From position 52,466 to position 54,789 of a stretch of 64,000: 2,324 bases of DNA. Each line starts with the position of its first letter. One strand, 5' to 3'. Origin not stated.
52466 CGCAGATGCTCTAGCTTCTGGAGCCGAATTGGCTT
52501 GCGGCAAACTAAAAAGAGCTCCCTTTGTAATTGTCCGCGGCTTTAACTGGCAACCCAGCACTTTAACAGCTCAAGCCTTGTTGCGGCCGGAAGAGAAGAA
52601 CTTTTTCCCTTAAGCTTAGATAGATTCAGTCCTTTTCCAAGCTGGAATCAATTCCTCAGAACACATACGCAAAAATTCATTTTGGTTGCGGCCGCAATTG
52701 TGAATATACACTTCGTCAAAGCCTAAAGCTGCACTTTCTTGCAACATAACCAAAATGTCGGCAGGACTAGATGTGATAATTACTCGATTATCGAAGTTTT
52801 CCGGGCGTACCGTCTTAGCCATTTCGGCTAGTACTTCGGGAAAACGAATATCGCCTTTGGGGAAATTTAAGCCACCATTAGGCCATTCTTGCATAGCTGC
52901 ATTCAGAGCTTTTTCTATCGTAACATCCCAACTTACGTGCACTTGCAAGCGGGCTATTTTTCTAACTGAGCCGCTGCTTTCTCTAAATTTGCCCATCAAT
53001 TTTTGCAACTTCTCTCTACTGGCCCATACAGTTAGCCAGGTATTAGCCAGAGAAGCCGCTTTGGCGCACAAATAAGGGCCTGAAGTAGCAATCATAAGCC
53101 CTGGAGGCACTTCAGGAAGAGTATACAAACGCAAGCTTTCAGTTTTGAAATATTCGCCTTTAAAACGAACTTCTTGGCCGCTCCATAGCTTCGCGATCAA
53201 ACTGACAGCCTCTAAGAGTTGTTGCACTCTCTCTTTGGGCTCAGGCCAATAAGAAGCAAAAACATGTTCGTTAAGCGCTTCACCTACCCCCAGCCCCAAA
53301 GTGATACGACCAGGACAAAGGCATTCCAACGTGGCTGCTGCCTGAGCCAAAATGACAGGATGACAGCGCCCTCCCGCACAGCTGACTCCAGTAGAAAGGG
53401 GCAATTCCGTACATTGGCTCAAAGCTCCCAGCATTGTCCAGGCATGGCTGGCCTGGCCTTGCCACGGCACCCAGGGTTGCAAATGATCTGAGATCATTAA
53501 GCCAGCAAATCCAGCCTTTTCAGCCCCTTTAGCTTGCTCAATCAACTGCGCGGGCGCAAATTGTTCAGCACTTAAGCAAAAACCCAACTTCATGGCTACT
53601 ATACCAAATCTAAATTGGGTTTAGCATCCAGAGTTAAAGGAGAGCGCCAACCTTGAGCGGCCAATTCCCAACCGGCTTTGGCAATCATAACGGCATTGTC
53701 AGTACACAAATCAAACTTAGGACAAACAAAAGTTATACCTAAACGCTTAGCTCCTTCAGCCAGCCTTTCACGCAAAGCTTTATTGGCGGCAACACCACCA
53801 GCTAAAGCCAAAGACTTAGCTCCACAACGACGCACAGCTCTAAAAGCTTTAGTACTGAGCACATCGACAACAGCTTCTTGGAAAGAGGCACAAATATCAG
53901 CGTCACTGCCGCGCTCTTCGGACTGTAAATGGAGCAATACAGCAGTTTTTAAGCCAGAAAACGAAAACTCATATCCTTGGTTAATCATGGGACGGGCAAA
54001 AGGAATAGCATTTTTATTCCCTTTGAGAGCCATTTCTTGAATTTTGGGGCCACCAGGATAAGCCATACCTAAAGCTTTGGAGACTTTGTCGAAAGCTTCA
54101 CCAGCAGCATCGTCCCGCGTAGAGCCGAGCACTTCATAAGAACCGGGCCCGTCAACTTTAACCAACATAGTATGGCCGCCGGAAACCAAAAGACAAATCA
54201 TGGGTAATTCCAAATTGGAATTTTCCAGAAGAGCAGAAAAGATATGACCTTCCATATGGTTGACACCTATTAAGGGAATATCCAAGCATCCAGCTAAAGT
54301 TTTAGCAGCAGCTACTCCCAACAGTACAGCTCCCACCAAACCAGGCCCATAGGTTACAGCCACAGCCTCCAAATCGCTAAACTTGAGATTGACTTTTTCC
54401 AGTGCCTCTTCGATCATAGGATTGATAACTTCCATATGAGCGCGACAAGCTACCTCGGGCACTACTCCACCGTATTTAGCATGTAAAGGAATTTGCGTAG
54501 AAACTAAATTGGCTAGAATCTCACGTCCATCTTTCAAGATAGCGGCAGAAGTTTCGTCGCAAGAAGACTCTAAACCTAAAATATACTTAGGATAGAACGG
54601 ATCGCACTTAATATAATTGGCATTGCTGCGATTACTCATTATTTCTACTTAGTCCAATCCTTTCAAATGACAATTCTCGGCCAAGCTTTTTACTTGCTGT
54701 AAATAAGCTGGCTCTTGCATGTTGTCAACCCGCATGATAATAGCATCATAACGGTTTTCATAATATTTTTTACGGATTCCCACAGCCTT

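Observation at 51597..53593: F420 module (CofE ligase plus Fgd-like F420-dependent LLM oxidoreductase)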

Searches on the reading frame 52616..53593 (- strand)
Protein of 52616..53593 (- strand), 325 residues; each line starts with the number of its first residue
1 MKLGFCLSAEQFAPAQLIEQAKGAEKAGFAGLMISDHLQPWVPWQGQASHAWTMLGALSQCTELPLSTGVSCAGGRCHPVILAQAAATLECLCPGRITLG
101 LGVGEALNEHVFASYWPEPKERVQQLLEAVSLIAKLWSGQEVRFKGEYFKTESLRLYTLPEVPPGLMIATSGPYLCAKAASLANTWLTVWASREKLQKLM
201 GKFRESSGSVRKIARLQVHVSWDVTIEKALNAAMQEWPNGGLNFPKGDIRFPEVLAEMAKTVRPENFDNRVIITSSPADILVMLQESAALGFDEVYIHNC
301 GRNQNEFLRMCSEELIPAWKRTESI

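Call 3: search_protein_families(library=pfam, proteins=[window:52616-53593:-])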
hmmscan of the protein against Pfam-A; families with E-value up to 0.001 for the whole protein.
window:52616-53593:- (325 aa): 1 family
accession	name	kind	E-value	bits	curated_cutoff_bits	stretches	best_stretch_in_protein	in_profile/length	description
PF00296.26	Bac_luciferase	-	1.1e-40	140.3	27.9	1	2-293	2-313/314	Luciferase-like monooxygenase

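Call 4: search_protein_families(library=ncbifam, proteins=[window:52616-53593:-])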
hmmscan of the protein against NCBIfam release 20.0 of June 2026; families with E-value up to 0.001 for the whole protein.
window:52616-53593:- (325 aa): 27 families (the best 25 are shown)
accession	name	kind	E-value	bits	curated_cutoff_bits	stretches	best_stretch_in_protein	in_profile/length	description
TIGR03557.1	F420_G6P_family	subfamily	1e-82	277.9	210.4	1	3-318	1-313/316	TIGR03557 family F420-dependent LLM class oxidoreductase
TIGR03885.1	flavin_revert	hypoth_equivalog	1.4e-80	270.9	398.7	1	4-318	2-314/315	TIGR03885 family FMN-dependent LLM class oxidoreductase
TIGR04465.1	ArgArg_F420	equivalog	6.2e-51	173.5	470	1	3-205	48-250/364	F420-dependent hydroxymycolic acid dehydrogenase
TIGR03554.1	F420_G6P_DH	equivalog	4e-50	170.7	420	1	1-318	2-329/331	glucose-6-phosphate dehydrogenase (coenzyme-F420)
TIGR03619.1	F420_Rv2161c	subfamily_domain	1.4e-27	96.9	166.9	1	20-221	3-217/247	TIGR03619 family F420-dependent LLM class oxidoreductase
TIGR03560.1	F420_Rv1855c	subfamily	5e-25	88.6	231.4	1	14-206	12-211/227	TIGR03560 family F420-dependent LLM class oxidoreductase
TIGR03621.1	F420_MSMEG_2516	subfamily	1.3e-21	77.1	213.15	1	10-184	8-171/295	TIGR03621 family F420-dependent LLM class oxidoreductase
TIGR03857.1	F420_MSMEG_2249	hypoth_equivalog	4.2e-19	68.9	218.4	1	12-204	11-193/329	TIGR03857 family LLM class F420-dependent oxidoreductase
TIGR04024.1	F420_NP1902A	hypoth_equivalog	5.3e-15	55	345.4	1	10-202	10-192/330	TIGR04024 family LLM class F420-dependent oxidoreductase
TIGR03841.1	F420_Rv3093c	subfamily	1.2e-14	54.4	213.65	1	55-224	41-208/298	LLM class F420-dependent oxidoreductase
NF002619.0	PRK02271.1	equivalog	4.5e-14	52.5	276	1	13-188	12-176/329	5,10-methylenetetrahydromethanopterin reductase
TIGR03854.1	F420_MSMEG_3544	hypoth_equivalog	1.3e-13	51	295.6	1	13-198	11-189/290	TIGR03854 family LLM class F420-dependent oxidoreductase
TIGR03571.1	lucif_BA3436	subfamily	2.1e-13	50.2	303.9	1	17-207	33-225/304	TIGR03571 family LLM class oxidoreductase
TIGR03564.1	F420_MSMEG_4879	subfamily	5.6e-12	45.9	234.25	1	18-196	2-170/265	TIGR03564 family F420-dependent LLM class oxidoreductase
TIGR03617.1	F420_MSMEG_2256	subfamily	8.6e-12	44.6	278.15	1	54-186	25-162/318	TIGR03617 family F420-dependent LLM class oxidoreductase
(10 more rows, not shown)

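Call 16: find_homologous_proteins(query=window:52616-53593:-)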
Query window:52616-53593:- (325 aa): 3808 proteins with E <= 0.001 among 5707 candidates; the best 120 are listed.
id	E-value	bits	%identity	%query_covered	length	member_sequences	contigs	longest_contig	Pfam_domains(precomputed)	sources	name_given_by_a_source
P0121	1.7e-216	736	99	100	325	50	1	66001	PF00296.27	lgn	-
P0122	4.2e-202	688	93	99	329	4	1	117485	PF00296.27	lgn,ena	-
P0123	1.6e-193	660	87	100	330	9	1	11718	PF00296.27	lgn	-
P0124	8.9e-186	635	86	99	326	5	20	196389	PF00296.27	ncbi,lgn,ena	-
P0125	2.8e-159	548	73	98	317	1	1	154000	PF00296.27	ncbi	ncbi:MAG: TIGR03557 family F420-dependent LLM class oxidoreductase [Candidatus Bruticola sp.]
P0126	3.0e-159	548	73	99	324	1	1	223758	PF00296.27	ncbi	ncbi:MAG: TIGR03557 family F420-dependent LLM class oxidoreductase [Candidatus Bruticola sp.]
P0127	4.0e-128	445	60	98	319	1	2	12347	PF00296.27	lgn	-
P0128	1.1e-108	382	53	98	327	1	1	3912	PF00296.27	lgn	-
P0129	1.2e-105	372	53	98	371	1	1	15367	PF00296.27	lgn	-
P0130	3.8e-103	363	51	97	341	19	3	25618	PF00296.27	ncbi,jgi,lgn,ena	jgi:G6PDH family F420-dependent oxidoreductase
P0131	1.1e-102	362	51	97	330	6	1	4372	PF00296.27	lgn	-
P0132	4.4e-102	360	52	96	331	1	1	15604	PF00296.27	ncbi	-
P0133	2.7e-100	354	51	97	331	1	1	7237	PF00296.27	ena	-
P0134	6.4e-100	353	50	99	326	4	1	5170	PF00296.27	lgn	-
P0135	6.6e-100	353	49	98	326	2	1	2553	PF00296.27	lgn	-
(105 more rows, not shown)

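Call 26: search_solved_structures(query=window:52616-53593:-, show_alignments=2, max_evalue=1e-10)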
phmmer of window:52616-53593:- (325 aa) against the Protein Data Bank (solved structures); distinct sequences matched with E-value up to 1e-10: 5.
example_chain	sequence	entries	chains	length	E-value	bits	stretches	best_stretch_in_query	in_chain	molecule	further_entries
9hav_A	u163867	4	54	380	5.5e-98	331.5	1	2-318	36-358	Luciferase family protein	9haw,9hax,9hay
3b4y_A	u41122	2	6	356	2.1e-45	158.7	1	1-321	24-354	PROBABLE F420-DEPENDENT GLUCOSE-6-PHOSPHATE DEHYDROGENASE FGD1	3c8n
5lxe_A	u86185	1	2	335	2.5e-44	155.2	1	2-318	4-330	F420-dependent glucose-6-phosphate dehydrogenase 1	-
9fp4_A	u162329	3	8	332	9.1e-43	150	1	3-189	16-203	F420-dependent hydroxymycolic acid dehydrogenase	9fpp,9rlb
1rhc_A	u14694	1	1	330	1.2e-34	123.4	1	2-214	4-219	F420-dependent alcohol dehydrogenase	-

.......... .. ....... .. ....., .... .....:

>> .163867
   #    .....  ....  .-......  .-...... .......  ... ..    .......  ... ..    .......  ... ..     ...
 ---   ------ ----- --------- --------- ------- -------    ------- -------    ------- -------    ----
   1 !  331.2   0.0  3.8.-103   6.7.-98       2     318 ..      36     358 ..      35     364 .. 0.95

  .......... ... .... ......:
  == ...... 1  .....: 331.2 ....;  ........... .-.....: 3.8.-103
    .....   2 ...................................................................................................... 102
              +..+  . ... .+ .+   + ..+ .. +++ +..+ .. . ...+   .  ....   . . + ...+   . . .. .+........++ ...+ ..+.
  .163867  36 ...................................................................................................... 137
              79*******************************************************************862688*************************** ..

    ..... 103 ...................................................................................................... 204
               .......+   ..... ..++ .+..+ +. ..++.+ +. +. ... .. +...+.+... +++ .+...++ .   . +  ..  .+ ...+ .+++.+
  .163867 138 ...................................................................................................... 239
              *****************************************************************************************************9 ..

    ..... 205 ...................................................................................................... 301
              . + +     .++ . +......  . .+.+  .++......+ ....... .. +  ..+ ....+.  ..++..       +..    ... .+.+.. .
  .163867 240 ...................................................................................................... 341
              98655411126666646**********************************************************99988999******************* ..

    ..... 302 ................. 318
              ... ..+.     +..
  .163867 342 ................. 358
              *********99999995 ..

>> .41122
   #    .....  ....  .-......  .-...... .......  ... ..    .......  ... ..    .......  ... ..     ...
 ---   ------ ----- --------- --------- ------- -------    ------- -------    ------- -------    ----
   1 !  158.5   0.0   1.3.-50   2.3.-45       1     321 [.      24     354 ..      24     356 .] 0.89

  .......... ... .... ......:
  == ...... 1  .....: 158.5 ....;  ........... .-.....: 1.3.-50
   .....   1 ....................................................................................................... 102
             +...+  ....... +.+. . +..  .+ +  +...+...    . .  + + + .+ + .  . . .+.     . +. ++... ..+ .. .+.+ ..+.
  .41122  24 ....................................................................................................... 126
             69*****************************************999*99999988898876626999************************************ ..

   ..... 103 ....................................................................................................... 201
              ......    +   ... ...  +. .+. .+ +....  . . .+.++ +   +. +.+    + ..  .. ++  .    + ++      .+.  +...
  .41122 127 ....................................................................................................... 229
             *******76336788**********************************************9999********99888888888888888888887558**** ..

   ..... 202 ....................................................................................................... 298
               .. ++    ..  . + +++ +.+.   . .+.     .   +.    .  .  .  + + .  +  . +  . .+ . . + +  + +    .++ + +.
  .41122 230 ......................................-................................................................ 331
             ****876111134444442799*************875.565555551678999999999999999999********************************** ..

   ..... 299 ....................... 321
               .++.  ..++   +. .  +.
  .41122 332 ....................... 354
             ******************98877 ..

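Call 40: find_encoding_contigs(protein=P0122, flank=10000, max_places=1)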
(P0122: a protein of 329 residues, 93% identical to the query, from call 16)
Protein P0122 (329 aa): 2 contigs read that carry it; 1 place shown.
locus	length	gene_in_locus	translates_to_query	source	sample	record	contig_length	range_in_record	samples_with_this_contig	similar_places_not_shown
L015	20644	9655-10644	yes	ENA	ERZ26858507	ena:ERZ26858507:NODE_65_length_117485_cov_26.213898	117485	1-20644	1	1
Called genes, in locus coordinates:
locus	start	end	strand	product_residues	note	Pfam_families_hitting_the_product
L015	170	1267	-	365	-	-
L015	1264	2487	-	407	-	PF13649:Methyltransf_25 (weak), PF18096:Thump_like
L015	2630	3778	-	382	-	PF13421:Band_7_1, PF01145:Band_7, PF17032:Zn_ribbon_15 (faint), PF18912:DZR_2 (faint), PF12773:DZR, PF13248:Zn_ribbon_3 (weak), PF12773:DZR, PF13240:Zn_Ribbon_1, +1 more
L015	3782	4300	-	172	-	-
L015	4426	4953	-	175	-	PF09419:PGP_phosphatase, PF00702:Hydrolase, PF13419:HAD_2 (weak), PF13242:Hydrolase_like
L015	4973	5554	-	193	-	PF00149:Metallophos, PF12850:Metallophos_2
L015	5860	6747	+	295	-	PF00069:Pkinase, PF07714:PK_Tyr_Ser-Thr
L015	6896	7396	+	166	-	PF02367:TsaE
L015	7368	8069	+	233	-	PF00814:TsaD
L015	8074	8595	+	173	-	PF00583:Acetyltransf_1, PF13302:Acetyltransf_3 (weak), PF13673:Acetyltransf_10, PF13508:Acetyltransf_7, PF08445:FR47 (weak)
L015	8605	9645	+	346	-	PF00814:TsaD, PF22521:HypF_C_2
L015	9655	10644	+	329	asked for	PF00296:Bac_luciferase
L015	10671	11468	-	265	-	PF01996:F420_ligase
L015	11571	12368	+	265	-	PF19842:YqeC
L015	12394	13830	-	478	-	PF04851:ResIII (weak), PF00270:DEAD, PF00271:Helicase_C, PF16124:RecQ_Zn_bind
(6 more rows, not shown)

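Call 41: find_encoding_contigs(protein=P0123, flank=10000, max_places=1)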
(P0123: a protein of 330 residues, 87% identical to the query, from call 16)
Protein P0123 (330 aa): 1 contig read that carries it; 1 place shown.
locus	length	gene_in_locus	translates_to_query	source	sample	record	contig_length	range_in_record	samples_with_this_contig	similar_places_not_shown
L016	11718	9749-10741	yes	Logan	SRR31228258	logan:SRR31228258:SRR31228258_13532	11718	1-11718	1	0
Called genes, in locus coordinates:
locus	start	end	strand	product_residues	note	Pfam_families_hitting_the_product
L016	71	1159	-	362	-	-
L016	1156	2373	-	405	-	PF13649:Methyltransf_25 (weak), PF18096:Thump_like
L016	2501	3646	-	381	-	PF13421:Band_7_1, PF01145:Band_7, PF17032:Zn_ribbon_15 (faint), PF18912:DZR_2 (faint), PF12773:DZR, PF13248:Zn_ribbon_3 (weak), PF12773:DZR, PF13240:Zn_Ribbon_1 (weak)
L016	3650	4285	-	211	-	-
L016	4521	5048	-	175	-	PF09419:PGP_phosphatase, PF00702:Hydrolase, PF13419:HAD_2, PF13242:Hydrolase_like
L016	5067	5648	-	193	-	PF00149:Metallophos, PF12850:Metallophos_2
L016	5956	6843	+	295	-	PF00069:Pkinase, PF07714:PK_Tyr_Ser-Thr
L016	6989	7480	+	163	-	PF02367:TsaE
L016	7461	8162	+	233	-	PF00814:TsaD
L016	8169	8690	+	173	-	PF00583:Acetyltransf_1, PF13673:Acetyltransf_10, PF13508:Acetyltransf_7, PF08445:FR47 (weak)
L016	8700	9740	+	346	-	PF00814:TsaD, PF22521:HypF_C_2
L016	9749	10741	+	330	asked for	PF00296:Bac_luciferase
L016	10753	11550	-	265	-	PF01996:F420_ligase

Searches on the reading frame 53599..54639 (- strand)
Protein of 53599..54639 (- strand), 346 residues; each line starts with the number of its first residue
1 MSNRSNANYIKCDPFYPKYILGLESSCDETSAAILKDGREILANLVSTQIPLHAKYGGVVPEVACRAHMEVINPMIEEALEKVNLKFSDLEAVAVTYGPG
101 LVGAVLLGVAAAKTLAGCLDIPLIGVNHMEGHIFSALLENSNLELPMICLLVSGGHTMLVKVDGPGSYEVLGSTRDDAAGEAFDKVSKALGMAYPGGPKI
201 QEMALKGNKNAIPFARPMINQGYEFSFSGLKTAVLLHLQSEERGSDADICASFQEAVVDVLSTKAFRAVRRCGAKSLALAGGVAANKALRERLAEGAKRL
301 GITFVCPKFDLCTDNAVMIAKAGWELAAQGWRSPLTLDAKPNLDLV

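Call 3: search_protein_families(library=pfam, proteins=[window:53599-54639:-])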
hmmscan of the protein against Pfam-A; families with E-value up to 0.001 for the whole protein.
window:53599-54639:- (346 aa): 3 families
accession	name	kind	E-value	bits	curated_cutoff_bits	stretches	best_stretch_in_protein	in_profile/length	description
PF00814.31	TsaD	-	2.3e-97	326.3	24.8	1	40-321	1-264/264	tRNA N6-adenosine threonylcarbamoyltransferase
PF22521.2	HypF_C_2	-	3.7e-08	33.9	27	1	180-309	97-229/241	Carbamoyltransferase, Kae1-like Domain, second subdomain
PF02543.21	Carbam_trans_N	-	0.00094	19.1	24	0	241-295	268-322/346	Carbamoyltransferase N-terminus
